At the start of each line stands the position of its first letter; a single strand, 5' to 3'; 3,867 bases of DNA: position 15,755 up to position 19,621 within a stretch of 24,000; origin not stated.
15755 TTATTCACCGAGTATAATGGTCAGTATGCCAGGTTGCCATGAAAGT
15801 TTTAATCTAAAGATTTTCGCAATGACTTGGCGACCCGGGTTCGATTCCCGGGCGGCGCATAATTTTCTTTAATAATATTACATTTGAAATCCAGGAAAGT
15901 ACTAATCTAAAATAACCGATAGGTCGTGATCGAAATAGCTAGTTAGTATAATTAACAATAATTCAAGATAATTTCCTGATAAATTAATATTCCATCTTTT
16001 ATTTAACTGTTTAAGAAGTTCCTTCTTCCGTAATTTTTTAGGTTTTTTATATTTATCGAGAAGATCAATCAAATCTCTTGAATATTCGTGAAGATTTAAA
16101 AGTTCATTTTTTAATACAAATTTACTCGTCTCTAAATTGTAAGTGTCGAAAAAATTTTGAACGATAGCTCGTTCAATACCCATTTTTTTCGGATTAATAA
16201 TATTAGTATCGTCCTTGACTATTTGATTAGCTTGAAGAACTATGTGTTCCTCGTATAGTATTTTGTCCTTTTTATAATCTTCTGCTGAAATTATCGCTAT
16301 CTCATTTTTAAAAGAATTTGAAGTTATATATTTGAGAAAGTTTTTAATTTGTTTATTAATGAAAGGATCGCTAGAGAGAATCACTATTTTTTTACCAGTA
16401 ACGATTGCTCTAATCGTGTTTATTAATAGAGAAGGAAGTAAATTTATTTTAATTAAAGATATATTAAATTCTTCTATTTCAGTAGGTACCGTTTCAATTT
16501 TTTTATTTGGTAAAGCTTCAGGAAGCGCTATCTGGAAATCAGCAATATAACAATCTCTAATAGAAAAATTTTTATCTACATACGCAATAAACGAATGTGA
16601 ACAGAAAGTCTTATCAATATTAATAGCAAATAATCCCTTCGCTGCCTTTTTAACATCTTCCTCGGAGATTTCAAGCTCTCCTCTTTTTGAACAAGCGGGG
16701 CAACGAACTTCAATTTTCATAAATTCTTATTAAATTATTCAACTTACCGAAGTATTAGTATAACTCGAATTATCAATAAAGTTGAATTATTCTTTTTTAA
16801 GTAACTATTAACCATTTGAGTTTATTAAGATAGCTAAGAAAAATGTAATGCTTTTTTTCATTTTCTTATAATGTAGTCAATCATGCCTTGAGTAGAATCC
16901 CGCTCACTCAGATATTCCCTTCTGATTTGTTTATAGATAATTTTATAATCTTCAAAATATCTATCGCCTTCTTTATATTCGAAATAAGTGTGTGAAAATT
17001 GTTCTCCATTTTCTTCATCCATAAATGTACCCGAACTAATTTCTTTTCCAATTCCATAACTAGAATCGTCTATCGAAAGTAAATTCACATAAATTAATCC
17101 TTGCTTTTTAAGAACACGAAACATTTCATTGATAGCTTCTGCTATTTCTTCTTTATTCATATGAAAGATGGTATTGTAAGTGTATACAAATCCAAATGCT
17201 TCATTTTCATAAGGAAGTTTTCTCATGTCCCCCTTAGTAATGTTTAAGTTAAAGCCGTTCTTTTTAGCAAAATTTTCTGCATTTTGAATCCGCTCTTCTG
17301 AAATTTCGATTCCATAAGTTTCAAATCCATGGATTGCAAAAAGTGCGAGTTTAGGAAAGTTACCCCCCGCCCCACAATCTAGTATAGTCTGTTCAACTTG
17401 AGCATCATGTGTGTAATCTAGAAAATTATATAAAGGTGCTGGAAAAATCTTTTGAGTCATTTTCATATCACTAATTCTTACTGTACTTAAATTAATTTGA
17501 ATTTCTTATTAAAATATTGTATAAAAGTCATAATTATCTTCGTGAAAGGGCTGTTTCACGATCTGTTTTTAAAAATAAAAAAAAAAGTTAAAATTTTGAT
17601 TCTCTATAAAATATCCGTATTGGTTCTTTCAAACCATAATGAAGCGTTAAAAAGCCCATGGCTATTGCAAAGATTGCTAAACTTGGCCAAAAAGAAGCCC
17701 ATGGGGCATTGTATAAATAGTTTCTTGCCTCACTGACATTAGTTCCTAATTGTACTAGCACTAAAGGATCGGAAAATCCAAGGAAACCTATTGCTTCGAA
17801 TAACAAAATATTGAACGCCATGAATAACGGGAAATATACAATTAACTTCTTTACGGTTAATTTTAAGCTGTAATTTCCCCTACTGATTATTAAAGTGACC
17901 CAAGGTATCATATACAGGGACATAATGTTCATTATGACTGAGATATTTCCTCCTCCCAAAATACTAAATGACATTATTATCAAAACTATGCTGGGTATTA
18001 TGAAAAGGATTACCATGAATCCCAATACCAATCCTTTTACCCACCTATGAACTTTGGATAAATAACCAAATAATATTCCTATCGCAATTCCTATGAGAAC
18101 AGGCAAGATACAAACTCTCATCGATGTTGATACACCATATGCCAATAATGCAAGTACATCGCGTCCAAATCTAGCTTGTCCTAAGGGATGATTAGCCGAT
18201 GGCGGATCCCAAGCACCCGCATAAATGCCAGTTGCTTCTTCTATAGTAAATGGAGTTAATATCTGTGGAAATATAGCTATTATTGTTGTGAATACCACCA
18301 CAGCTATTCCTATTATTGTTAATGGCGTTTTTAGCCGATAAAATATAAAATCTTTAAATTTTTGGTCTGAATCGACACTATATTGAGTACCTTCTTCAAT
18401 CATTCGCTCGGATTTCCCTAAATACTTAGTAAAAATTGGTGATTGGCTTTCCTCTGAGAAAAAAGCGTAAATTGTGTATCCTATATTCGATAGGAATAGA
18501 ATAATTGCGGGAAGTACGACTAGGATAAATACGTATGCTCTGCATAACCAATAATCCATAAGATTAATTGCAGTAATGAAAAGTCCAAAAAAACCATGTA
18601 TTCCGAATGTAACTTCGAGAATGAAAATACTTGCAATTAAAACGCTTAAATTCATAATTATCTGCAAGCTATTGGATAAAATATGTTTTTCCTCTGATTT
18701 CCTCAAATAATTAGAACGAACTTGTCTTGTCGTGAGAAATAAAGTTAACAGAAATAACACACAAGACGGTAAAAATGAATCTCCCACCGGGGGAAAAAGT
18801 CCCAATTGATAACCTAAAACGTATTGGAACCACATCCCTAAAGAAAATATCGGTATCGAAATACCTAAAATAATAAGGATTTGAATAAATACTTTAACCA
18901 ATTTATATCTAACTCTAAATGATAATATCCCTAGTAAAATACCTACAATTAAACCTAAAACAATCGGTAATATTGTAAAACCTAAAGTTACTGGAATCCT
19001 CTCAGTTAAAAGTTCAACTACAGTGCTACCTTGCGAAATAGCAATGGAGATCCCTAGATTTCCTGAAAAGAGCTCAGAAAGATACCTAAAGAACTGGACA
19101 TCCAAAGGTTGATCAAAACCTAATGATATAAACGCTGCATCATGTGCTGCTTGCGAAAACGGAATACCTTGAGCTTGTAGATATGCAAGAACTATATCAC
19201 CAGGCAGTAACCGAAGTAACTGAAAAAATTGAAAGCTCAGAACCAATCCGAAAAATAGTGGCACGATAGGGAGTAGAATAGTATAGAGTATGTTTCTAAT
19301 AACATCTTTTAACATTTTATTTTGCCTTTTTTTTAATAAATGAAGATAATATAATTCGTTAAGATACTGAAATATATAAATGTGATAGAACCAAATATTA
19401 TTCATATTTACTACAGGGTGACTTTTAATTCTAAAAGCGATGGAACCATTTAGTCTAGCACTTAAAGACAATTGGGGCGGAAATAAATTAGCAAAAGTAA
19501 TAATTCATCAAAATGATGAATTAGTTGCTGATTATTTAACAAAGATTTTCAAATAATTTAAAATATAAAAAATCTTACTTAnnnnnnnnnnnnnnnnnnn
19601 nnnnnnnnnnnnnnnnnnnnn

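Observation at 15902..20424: Pair of divergent paralogues of an unrecognised Zn-knuckle/alpha-beta family: possible folliculin-like (longin + DENN-like) heterodimer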

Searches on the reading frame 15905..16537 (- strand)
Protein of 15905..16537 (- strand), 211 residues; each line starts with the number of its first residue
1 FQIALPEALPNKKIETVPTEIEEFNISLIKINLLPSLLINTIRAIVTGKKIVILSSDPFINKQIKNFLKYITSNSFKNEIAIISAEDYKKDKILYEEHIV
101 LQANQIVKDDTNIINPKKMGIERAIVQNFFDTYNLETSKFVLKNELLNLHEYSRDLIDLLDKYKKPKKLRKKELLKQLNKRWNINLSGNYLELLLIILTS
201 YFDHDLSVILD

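Call 57: predict_structure(alignment_id=A4)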
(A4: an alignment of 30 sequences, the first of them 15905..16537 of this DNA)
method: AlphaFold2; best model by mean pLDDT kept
length: 211 residues; sequences in the alignment: 30
mean_pLDDT: 88.6   pTM: 0.85
mean pLDDT of the five models: 88.6, 88.4, 87.8, 87.9, 86.7
residues with pLDDT >= 90: 167; 70-90: 24; 50-70: 4; < 50: 16
segments of 3 or more residues with pLDDT < 50: 1-4, 8-18
pLDDT, mean of each block of 10 residues (from residue 1): 44 44 91 96 97 94 95 93 94 93 94 92 96 92 95 95 88 92 90 96 92 76
secondary structure, 60 per line:
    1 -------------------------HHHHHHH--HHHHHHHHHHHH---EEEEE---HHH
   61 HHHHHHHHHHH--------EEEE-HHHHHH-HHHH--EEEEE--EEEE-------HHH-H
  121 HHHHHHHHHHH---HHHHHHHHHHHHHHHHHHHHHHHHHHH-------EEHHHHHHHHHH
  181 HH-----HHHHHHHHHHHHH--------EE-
elements in order: H26-32 H35-46 E50-54 H58-71 E80-83 H85-90 H92-95 E98-102 E105-108 H120-131 H135-161 H171-182 H188-200

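Call 59: fold_search(model_id=the predicted structure, library=pdb)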
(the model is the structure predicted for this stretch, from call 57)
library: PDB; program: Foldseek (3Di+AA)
matches with E <= 10: 241; with E <= 0.001: 0
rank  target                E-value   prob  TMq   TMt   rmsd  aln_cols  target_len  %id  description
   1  3tw8_C                7.2e-03  0.99  0.47  0.30   8.3       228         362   12  GEF domain of DENND 1B in complex with Rab GTPase Rab35 (released 2011-11-16)
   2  3tw8_A                1.1e-02  0.99  0.47  0.31   9.6       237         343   14  GEF domain of DENND 1B in complex with Rab GTPase Rab35 (released 2011-11-16)
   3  7mge_C                1.6e-02  0.97  0.47  0.30   8.4       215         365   17  Structure of C9orf72:SMCR8:WDR41 in complex with ARF1 (released 2021-06-23)
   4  6ulg_L                2.6e-02  0.96  0.45  0.24   7.5       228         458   10  Cryo-EM structure of the FLCN-FNIP2-Rag-Ragulator complex (released 2019-11-20)
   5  6ekk_A                3.0e-02  0.98  0.50  0.31   7.3       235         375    9  Crystal structure of GEF domain of DENND 1A in complex with Rab GTPase Rab35-GDP bound state. (released 2018-10-17)
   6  6ekk_B                3.5e-02  0.95  0.47  0.29   8.7       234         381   10  Crystal structure of GEF domain of DENND 1A in complex with Rab GTPase Rab35-GDP bound state. (released 2018-10-17)
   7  7o2w_B                3.7e-02  0.95  0.45  0.26   7.0       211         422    9  Structure of the C9orf72-SMCR8 complex (released 2021-07-21)
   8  3u61_E                3.0e-01  0.07  0.16  0.12  20.6       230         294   10  Structure of T4 Bacteriophage Clamp Loader Bound To Closed Clamp, DNA and ATP Analog and ADP (released 2012-01-04)
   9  8p0v_M                4.5e-01  0.23  0.31  0.21  10.3       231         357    7  Structure of the human Commander complex coiled coils, DENND10 and partial Retriever subcomplex (released 2024-03-20)
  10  7o2w_A                4.7e-01  0.57  0.52  0.30   8.6       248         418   17  Structure of the C9orf72-SMCR8 complex (released 2021-07-21)
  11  8dhb_I                7.0e-01  0.14  0.31  0.20  10.3       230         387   11  Active FLCN GAP complex (released 2022-09-28)
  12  8ay0_A                9.4e-01  0.13  0.18  0.10  10.6       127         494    8  Crystal Structure of the peptide binding protein DppE from Bacillus subtilis in complex with murein tripeptide (released 2023-02-22)
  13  3fkd_A                9.9e-01  0.03  0.17  0.13  16.4       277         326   12  The crystal structure of L-threonine-O-3-phosphate decarboxylase from Porphyromonas gingivalis (released 2009-02-03)
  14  3gi1_A                1.2e+00  0.07  0.20  0.18  15.7       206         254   11  Crystal Structure of the laminin-binding protein Lbp of Streptococcus pyogenes (released 2009-08-04)
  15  5u4o                  1.2e+00  0.11  0.18  0.10  10.7       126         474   10  A 2.05A X-Ray Structureof A Bacterial Extracellular Solute-binding Protein, family 5 for Bacillus anthracis str. Ames (released 2017-03-08)
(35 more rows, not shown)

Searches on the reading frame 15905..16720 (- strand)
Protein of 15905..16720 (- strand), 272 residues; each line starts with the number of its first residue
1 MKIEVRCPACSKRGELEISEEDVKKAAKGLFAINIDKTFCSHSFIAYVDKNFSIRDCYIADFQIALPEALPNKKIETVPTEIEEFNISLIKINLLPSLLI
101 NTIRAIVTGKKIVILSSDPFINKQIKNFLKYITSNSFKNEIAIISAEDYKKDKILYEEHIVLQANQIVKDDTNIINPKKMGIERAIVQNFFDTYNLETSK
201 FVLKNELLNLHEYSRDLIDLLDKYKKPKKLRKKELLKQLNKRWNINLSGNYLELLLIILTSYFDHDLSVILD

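Call 4: search_protein_families(library=pfam, proteins=[window:15905-16720:-], max_evalue=1)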
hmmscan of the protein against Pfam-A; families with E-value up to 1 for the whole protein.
window:15905-16720:- (272 aa): 2 families
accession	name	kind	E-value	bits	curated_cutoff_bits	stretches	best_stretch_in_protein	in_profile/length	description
PF08236.17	SRI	-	0.2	12.4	23.5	1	220-242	11-33/78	SRI (Set2 Rpb1 interacting) domain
PF23454.1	Zn_ribbon_Brz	-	0.26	12.3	27.9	1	4-26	5-27/58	Transcriptional regulator Brz zinc beta ribbon domain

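Call 7: find_homologous_proteins(query=window:15905-16720:-, max_evalue=0.001)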
Query window:15905-16720:- (272 aa): 23 proteins with E <= 0.001 among 1180 candidates.
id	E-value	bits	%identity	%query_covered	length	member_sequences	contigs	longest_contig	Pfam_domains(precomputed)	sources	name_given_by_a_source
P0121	9.0e-169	577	99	100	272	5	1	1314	-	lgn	-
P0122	9.4e-145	499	84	100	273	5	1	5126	-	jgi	-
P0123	1.0e-139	482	82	100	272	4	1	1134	-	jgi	-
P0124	1.7e-139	481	83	100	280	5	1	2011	-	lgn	-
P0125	3.3e-139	480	83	100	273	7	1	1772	-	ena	-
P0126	6.8e-139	479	82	100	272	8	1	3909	-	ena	-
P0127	2.0e-138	478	81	99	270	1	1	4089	-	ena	-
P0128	3.4e-138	477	81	100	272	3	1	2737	-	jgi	-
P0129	1.5e-136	472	80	100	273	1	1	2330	-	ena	-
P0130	1.1e-135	469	82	100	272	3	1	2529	-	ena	-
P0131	5.4e-135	467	79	100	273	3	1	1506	-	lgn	-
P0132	1.3e-133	462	80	100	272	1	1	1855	-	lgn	-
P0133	8.6e-133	459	82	94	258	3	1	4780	-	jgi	jgi:hypothetical protein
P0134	9.2e-131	453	82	94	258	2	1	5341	-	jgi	jgi:hypothetical protein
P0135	5.5e-126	437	79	94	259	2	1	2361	-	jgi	-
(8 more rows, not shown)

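Call 71: find_encoding_contigs(protein=P0122, flank=6000, max_places=3)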
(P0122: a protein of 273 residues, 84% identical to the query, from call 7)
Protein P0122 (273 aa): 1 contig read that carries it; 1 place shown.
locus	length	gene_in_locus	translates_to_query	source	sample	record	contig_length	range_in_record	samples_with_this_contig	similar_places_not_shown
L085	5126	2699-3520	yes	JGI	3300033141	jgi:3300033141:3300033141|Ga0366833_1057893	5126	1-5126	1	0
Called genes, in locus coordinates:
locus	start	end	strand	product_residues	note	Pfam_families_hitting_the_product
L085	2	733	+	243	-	?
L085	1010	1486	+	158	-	-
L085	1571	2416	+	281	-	-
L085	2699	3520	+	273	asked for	-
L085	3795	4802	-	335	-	PF00294:PfkB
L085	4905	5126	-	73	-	?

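Call 72: find_encoding_contigs(protein=P0134, flank=6000, max_places=3)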
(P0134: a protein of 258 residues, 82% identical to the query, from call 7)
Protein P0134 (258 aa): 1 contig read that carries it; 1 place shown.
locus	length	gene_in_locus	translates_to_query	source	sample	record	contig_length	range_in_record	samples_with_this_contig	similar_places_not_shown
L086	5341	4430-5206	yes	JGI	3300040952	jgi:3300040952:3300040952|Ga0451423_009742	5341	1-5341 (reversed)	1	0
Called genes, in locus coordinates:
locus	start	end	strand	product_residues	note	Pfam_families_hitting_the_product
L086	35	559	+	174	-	PF00162:PGK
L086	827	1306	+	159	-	-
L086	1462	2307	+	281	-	-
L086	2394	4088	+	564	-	PF00528:BPD_transp_1 (weak)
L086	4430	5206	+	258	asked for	-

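Call 82: search_protein_families(library=ncbifam, proteins=[window:15905-16720:-], max_evalue=0.1)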
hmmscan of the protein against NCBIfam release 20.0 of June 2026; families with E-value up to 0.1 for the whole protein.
window:15905-16720:- (272 aa): 1 family
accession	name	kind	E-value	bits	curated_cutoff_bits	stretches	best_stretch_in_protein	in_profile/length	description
NF001423.0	PRK00299.1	equivalog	0.034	14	78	1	99-139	26-66/82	sulfurtransferase TusA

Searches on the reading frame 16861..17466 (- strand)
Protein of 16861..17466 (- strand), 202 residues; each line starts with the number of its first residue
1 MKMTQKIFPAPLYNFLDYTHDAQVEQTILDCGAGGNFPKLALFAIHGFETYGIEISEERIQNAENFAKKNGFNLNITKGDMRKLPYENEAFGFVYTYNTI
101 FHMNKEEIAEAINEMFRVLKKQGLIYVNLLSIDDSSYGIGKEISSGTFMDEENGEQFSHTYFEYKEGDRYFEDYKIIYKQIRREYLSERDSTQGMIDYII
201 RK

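Call 4: search_protein_families(library=pfam, proteins=[window:16861-17466:-], max_evalue=1)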
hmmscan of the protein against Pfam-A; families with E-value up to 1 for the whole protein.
window:16861-17466:- (202 aa): 11 families
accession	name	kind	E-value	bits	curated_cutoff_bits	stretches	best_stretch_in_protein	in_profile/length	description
PF13649.12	Methyltransf_25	-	2.5e-16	60.6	27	1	29-123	2-97/97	Methyltransferase domain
PF08241.18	Methyltransf_11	-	2.5e-16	60.5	21.2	1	30-126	2-94/95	Methyltransferase domain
PF13847.12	Methyltransf_31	-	1.8e-14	54.1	27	1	26-131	5-113/145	Methyltransferase domain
PF13489.12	Methyltransf_23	-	2.3e-06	27.9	27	1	23-134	21-123/164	Methyltransferase domain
PF08242.18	Methyltransf_12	-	2.8e-06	28.4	30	1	30-125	2-98/98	Methyltransferase domain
PF01209.24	Ubie_methyltran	-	1.3e-05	25.1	20.1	1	26-127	49-151/233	ubiE/COQ5 methyltransferase family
PF13679.12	Methyltransf_32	-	0.00094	19.6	27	1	19-81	20-89/143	Methyltransferase domain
PF05724.17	TPMT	-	0.0067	16.5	26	1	31-126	46-152/218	Thiopurine S-methyltransferase (TPMT)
PF03848.20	TehB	-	0.0068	16.3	20.4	1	29-140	37-146/193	Tellurite resistance protein TehB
PF05148.21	Methyltransf_8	-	0.0079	16.5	27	1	72-128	104-157/219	Hypothetical methyltransferase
PF09445.16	Methyltransf_15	-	0.011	15.7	22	1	28-83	4-60/165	RNA cap guanine-N2 methyltransferase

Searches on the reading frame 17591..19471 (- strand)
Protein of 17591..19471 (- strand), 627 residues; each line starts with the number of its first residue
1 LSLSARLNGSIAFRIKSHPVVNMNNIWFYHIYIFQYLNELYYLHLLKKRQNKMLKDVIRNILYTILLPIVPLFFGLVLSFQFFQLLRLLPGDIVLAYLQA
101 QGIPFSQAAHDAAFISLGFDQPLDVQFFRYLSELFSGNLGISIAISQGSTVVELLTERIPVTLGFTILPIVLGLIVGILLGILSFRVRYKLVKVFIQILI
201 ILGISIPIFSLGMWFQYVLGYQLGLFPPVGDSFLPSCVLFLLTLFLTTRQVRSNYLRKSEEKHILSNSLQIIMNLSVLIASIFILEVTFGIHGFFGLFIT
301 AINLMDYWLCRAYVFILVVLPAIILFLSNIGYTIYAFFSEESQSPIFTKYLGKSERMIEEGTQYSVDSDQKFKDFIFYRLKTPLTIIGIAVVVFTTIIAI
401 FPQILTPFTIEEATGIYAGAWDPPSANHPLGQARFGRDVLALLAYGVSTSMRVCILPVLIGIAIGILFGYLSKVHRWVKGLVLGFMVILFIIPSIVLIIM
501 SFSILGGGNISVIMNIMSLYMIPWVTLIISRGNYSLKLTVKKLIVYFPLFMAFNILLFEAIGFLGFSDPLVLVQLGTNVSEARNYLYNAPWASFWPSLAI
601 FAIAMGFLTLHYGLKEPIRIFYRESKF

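Call 4: search_protein_families(library=pfam, proteins=[window:17591-19471:-], max_evalue=1)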
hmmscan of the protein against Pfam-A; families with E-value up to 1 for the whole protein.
window:17591-19471:- (627 aa): 4 families
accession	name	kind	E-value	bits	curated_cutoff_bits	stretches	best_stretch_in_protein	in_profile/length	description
PF00528.27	BPD_transp_1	-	3e-09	37.3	26.4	2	176-263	4-83/184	Binding-protein-dependent transport system inner membrane component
PF19300.4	BPD_transp_1_N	-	0.058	14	23.8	1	76-140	17-78/114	Binding-prot-dependent transport system membrane comp, N-term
PF11690.13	DUF3287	-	0.18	12.1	27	1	222-253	12-45/121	Protein of unknown function (DUF3287)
PF04418.17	DUF543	-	0.63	10.4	24.1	0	153-189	16-52/75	Domain of unknown function (DUF543)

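Call 82: search_protein_families(library=ncbifam, proteins=[window:17591-19471:-], max_evalue=0.1)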
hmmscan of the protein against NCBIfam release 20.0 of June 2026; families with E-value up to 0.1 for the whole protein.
window:17591-19471:- (627 aa): 23 families
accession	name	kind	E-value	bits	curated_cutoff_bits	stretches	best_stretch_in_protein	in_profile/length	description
NF045470.1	Opp2B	equivalog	7.4e-31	107.5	350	2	76-264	10-201/300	nickel ABC transporter permease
TIGR02789.1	nickel_nikB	equivalog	2.9e-22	79.5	447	2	64-264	7-208/314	nickel ABC transporter permease subunit NikB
NF045469.1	Opp1B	equivalog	4.3e-21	75.7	380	2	66-266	9-211/307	nickel/cobalt ABC transporter permease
NF045472.1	Opp4B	equivalog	6.5e-21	74.9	450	2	53-230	1-167/319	oligopeptide ABC transporter permease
NF007677.0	PRK10352.1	equivalog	4.2e-20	72.1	433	1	62-266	6-210/314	nickel ABC transporter permease subunit NikB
NF045471.1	Opp3B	equivalog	4.5e-19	69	480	1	58-256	6-196/308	oligopeptide ABC transporter permease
NF011662.0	PRK15082.1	equivalog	4e-18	65.8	484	2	379-533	33-185/303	glutathione ABC transporter permease GsiD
NF011661.0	PRK15081.1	equivalog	6.2e-18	65.3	463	1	65-259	8-195/306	glutathione ABC transporter permease GsiC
NF045476.1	Opp4C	equivalog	2.9e-16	59.6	350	1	381-529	12-159/278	oligopeptide ABC transporter permease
NF007376.0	PRK09881.1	equivalog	1.5e-15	57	434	2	370-525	18-171/298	D,D-dipeptide ABC transporter permease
NF045473.1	Opp1C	equivalog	8.3e-15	54.9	350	2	383-529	5-149/267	nickel/cobalt ABC transporter permease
NF045474.1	Opp2C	equivalog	2.5e-14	53.4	300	2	422-525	14-118/236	nickel transporter permease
NF008161.0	PRK10914.1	equivalog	6.5e-13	48.6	590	1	68-229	11-166/339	dipeptide ABC transporter permease DppB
NF008160.0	PRK10913.1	equivalog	8.8e-11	41.8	483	2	371-518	18-172/300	dipeptide ABC transporter permease DppC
NF007738.0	PRK10417.1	equivalog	2.5e-10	40.3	335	2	385-528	11-152/277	nickel ABC transporter permease subunit NikC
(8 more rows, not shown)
